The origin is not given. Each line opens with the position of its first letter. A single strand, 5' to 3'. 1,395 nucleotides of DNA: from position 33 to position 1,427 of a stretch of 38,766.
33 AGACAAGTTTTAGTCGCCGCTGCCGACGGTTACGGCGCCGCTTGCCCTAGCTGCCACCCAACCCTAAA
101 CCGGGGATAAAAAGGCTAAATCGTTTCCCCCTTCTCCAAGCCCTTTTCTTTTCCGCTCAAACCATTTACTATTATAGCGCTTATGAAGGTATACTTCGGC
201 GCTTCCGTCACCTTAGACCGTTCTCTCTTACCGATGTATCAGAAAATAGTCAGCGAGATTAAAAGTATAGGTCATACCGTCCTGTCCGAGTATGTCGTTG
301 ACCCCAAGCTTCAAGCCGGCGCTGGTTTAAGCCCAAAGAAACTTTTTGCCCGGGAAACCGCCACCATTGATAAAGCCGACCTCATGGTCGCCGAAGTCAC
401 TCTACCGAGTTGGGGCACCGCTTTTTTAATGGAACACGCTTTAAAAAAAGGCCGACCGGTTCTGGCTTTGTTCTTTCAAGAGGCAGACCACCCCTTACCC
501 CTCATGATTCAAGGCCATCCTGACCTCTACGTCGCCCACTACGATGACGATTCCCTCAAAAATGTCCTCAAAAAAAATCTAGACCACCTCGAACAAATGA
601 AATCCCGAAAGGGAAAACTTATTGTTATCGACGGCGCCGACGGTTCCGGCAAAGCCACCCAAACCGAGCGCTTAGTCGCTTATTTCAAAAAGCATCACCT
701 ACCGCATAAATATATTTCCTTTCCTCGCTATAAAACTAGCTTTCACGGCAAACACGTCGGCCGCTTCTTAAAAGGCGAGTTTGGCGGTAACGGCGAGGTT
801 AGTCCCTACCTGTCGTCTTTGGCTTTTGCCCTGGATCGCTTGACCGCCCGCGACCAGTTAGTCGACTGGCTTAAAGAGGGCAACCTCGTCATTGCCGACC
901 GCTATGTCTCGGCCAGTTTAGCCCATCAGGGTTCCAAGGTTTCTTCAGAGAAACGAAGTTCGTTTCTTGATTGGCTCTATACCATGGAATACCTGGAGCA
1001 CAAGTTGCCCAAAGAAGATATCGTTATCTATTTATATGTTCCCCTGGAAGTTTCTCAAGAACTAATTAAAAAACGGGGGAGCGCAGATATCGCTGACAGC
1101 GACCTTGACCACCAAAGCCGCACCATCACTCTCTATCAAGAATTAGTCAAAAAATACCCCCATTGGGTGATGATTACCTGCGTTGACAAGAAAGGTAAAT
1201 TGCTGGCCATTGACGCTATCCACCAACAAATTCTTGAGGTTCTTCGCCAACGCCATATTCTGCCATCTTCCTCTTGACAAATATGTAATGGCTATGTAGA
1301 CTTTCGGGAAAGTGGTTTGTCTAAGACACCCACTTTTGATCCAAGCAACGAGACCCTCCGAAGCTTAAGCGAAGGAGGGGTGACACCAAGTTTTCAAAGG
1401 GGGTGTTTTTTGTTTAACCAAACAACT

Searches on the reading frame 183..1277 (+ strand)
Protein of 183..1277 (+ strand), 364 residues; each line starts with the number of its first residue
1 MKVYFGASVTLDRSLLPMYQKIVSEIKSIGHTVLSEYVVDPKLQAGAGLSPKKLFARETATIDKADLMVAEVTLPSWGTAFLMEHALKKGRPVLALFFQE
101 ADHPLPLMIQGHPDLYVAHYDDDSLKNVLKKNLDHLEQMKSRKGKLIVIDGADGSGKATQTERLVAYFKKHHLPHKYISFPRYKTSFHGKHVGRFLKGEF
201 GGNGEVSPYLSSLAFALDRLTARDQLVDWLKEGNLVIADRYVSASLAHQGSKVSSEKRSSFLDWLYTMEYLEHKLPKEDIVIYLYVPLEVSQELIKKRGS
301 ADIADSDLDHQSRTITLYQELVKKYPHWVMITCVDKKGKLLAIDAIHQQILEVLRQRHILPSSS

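Call 46: search_protein_families(library=pfam, proteins=[window:183-1277:+], max_evalue=0.00001)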
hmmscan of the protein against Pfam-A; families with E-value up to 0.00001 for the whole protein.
window:183-1277:+ (364 aa): 1 family
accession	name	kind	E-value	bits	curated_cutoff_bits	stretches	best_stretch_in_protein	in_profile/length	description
PF02223.23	Thymidylate_kin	-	1.8e-19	70.6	27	1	149-332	1-172/185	Thymidylate kinase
